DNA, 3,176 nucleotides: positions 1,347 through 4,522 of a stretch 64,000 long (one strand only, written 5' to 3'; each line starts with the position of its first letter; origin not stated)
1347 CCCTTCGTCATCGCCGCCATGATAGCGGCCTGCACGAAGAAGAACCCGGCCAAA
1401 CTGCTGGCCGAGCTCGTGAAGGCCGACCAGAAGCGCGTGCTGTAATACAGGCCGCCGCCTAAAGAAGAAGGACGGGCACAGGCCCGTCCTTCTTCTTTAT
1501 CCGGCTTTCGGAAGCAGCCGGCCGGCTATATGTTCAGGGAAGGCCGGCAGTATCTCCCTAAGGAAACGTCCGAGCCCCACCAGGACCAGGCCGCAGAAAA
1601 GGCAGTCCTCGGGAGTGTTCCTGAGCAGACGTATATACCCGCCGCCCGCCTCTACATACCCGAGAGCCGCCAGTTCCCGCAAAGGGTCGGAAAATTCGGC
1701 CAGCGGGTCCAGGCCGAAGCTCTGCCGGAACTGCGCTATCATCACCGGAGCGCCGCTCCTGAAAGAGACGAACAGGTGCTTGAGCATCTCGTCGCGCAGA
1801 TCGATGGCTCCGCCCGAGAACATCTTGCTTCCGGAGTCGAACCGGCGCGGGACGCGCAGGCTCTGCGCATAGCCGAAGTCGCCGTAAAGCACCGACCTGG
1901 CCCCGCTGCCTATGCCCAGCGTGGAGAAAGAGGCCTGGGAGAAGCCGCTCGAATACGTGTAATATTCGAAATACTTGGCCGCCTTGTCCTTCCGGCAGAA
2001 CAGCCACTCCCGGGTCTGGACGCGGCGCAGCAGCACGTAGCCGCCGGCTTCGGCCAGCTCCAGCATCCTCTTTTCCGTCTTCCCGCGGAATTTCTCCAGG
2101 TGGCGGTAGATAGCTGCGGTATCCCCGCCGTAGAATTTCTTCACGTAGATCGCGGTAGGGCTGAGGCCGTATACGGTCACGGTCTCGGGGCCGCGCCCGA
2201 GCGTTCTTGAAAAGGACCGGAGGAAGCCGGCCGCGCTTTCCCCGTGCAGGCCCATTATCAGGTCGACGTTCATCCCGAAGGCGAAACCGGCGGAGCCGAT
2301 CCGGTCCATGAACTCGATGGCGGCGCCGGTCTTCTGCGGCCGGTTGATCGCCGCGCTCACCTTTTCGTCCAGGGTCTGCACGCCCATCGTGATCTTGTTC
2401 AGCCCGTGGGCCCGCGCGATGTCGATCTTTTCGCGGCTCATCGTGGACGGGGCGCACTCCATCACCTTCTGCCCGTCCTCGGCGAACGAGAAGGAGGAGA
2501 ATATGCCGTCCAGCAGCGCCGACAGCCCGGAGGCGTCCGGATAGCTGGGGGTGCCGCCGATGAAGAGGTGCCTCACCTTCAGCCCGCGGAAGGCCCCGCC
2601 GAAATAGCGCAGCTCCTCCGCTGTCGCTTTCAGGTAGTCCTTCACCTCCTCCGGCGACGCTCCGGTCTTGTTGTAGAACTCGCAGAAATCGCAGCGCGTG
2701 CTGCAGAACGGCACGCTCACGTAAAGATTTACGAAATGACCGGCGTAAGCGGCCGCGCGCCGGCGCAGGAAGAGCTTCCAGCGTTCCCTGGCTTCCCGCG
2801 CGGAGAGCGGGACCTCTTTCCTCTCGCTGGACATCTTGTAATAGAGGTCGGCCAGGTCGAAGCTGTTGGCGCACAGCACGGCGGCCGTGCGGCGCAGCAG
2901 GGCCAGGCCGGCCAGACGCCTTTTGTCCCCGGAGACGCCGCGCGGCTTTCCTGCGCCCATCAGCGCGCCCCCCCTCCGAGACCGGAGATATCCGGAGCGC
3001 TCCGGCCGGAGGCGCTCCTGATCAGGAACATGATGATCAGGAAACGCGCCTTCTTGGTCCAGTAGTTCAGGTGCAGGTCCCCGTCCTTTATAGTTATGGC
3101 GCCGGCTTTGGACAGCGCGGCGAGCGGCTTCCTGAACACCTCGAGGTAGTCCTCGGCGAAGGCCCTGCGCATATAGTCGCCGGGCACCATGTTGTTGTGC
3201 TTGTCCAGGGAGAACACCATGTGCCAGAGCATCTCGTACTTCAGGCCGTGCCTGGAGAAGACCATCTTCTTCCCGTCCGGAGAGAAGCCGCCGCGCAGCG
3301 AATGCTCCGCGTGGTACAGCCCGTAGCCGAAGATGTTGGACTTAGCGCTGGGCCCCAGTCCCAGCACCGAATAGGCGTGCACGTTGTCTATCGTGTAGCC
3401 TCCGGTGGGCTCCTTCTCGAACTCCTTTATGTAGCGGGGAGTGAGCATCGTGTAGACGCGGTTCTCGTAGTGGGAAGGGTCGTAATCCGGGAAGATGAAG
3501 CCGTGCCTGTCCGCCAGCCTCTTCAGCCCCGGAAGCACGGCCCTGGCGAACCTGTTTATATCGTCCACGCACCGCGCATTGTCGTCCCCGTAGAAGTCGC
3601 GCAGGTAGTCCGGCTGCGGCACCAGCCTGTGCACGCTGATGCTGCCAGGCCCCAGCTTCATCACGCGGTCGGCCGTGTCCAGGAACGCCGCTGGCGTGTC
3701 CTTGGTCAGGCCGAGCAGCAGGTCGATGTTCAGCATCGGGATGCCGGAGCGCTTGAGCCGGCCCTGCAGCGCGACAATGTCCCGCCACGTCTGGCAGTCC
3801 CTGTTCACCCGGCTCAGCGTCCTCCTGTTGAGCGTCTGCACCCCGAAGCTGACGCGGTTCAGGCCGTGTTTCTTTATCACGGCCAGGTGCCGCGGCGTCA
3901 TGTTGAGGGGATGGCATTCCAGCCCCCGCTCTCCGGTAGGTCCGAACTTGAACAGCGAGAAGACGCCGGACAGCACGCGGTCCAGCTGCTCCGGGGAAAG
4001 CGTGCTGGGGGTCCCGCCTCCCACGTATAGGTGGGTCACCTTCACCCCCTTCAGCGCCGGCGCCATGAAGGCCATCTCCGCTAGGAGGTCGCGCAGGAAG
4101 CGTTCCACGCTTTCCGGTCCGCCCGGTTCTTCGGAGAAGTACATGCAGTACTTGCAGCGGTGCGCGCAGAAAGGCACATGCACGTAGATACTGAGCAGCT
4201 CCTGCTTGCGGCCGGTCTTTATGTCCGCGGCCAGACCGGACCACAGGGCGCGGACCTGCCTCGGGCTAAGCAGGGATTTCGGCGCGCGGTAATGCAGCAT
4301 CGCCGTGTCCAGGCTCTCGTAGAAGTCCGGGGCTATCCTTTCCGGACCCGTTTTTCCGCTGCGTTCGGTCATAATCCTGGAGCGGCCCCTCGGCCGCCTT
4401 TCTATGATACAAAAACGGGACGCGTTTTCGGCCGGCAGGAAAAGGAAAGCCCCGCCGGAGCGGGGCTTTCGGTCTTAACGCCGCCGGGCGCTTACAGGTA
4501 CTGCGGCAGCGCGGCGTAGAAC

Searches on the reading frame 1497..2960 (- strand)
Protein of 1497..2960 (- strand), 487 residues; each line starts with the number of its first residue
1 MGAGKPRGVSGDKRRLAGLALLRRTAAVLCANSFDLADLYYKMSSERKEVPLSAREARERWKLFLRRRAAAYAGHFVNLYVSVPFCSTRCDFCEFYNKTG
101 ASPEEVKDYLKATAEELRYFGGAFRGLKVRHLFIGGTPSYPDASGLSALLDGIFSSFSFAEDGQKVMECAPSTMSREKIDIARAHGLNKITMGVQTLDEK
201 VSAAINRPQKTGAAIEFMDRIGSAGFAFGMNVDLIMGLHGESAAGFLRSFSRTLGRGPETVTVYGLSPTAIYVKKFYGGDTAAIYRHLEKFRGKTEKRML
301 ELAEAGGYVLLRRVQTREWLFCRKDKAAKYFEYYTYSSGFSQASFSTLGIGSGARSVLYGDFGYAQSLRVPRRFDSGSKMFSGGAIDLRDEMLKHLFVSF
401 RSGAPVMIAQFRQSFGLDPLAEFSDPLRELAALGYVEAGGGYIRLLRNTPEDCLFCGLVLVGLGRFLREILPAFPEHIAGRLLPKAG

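Call 17: search_protein_families(library=pfam, proteins=[window:1497-2960:-], max_evalue=0.001)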
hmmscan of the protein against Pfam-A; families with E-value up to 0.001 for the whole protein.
window:1497-2960:- (487 aa): 2 families
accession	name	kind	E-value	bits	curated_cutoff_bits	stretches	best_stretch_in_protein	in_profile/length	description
PF04055.27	Radical_SAM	-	6.3e-17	62.7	29.5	1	81-244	2-157/166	Radical SAM superfamily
PF06969.22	HemN_C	-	9.3e-05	22.9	24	1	387-445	2-60/67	HemN C-terminal domain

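Call 18: search_protein_families(library=ncbifam, proteins=[window:1497-2960:-], max_evalue=0.00001)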
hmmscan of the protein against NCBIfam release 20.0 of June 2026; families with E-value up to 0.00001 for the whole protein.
window:1497-2960:- (487 aa): 15 families
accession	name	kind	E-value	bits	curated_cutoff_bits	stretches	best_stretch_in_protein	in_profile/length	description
NF006067.1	PRK08208.1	equivalog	1.6e-38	132.8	380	1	69-445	28-399/427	STM4012 family radical SAM protein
TIGR03994.1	rSAM_HemZ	equivalog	2.1e-30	106.2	321.4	1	76-267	84-277/401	coproporphyrinogen dehydrogenase HemZ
TIGR00538.1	hemN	equivalog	3.4e-30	105.3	324.95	1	76-267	49-241/454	oxygen-independent coproporphyrinogen III oxidase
TIGR04107.1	rSAM_HutW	equivalog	3.8e-27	95.2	400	1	47-267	14-231/419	heme anaerobic degradation radical SAM methyltransferase ChuW/HutW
TIGR00539.1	hemN_rel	equivalog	1e-22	80.8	205.4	1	78-267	2-190/361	radical SAM family heme chaperone HemW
NF006064.0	PRK08207.2-2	equivalog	8.6e-22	77.8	504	1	76-267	144-339/465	coproporphyrinogen III oxidase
NF006060.0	PRK08207.1-3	equivalog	2.1e-19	69.7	653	1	75-267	148-345/477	coproporphyrinogen III oxidase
NF006066.0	PRK08207.2-5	equivalog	1.1e-18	67.1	1117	1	77-292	191-409/518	coproporphyrinogen III oxidase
NF006385.0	PRK08629.1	equivalog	5e-18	65.1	355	1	75-360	51-311/439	coproporphyrinogen III oxidase family protein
NF006061.0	PRK08207.1-4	equivalog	9.2e-18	64.3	702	1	76-267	173-369/501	coproporphyrinogen III oxidase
NF005133.0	PRK06582.1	equivalog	2.8e-15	56.3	597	1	77-220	12-155/390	coproporphyrinogen III oxidase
NF006062.0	PRK08207.1-5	equivalog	1.7e-14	53.5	1007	1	77-267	149-344/476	coproporphyrinogen III oxidase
NF006063.0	PRK08207.2-1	equivalog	1.9e-14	53.2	1074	1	76-266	192-386/518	coproporphyrinogen III oxidase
NF004567.0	PRK05904.1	equivalog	3.5e-14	52.8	355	1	78-240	8-166/353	coproporphyrinogen III oxidase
NF006059.0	PRK08207.1-1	equivalog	1.4e-13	50.4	1012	1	77-267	172-367/496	coproporphyrinogen III oxidase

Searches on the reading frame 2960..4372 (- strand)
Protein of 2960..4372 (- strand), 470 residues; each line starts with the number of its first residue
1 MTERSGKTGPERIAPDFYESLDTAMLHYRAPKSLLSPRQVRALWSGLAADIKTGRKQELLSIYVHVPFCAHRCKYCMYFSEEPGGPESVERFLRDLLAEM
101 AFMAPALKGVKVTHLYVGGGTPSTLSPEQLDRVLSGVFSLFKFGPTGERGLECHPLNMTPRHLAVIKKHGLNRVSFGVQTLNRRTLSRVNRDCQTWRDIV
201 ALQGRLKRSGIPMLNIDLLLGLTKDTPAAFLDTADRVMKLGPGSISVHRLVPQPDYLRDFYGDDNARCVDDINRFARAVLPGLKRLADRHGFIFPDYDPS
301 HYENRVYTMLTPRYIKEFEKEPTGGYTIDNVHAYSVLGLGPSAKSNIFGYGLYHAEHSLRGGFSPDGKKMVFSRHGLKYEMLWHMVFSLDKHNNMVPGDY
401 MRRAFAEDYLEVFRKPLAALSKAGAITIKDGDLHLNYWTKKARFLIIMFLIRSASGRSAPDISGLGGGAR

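Call 17: search_protein_families(library=pfam, proteins=[window:2960-4372:-], max_evalue=0.001)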
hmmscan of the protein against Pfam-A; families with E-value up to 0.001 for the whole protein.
window:2960-4372:- (470 aa): 1 family
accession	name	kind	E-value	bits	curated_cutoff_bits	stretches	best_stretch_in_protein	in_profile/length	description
PF04055.27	Radical_SAM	-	1.8e-18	67.7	29.5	1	63-232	1-164/166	Radical SAM superfamily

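Call 18: search_protein_families(library=ncbifam, proteins=[window:2960-4372:-], max_evalue=0.00001)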
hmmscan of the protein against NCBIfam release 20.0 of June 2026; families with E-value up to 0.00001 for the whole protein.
window:2960-4372:- (470 aa): 17 families
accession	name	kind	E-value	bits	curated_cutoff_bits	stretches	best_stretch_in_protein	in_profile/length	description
TIGR03994.1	rSAM_HemZ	equivalog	1.6e-42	146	321.4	1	55-250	80-276/401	coproporphyrinogen dehydrogenase HemZ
NF006067.1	PRK08208.1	equivalog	4.4e-38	131.3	380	1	50-250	26-227/427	STM4012 family radical SAM protein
TIGR00538.1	hemN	equivalog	1.7e-36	126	324.95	1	52-249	42-239/454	oxygen-independent coproporphyrinogen III oxidase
TIGR04107.1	rSAM_HutW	equivalog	1.3e-31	109.9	400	1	34-250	18-230/419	heme anaerobic degradation radical SAM methyltransferase ChuW/HutW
TIGR00539.1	hemN_rel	equivalog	1.3e-30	106.7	205.4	1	61-251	2-190/361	radical SAM family heme chaperone HemW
NF006064.0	PRK08207.2-2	equivalog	4.9e-29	101.6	504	1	57-250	142-338/465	coproporphyrinogen III oxidase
NF006060.0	PRK08207.1-3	equivalog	6.8e-26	91.1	653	1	55-250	145-344/477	coproporphyrinogen III oxidase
NF006063.0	PRK08207.2-1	equivalog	9.8e-25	87.1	1074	1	59-250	192-386/518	coproporphyrinogen III oxidase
NF006061.0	PRK08207.1-4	equivalog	3.1e-24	85.7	702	1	59-250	173-368/501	coproporphyrinogen III oxidase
NF006062.0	PRK08207.1-5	equivalog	1.3e-22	80.3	1007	1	55-250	144-343/476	coproporphyrinogen III oxidase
NF006059.0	PRK08207.1-1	equivalog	7.3e-22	77.7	1012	1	55-250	167-366/496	coproporphyrinogen III oxidase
NF005133.0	PRK06582.1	equivalog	1.3e-20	73.8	597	1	57-250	9-199/390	coproporphyrinogen III oxidase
NF006385.0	PRK08629.1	equivalog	1.1e-19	70.6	355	1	54-251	47-237/439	coproporphyrinogen III oxidase family protein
NF006066.0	PRK08207.2-5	equivalog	4.4e-19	68.5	1117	1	57-250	189-384/518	coproporphyrinogen III oxidase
NF004567.0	PRK05904.1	equivalog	2e-18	66.7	355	1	60-247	7-189/353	coproporphyrinogen III oxidase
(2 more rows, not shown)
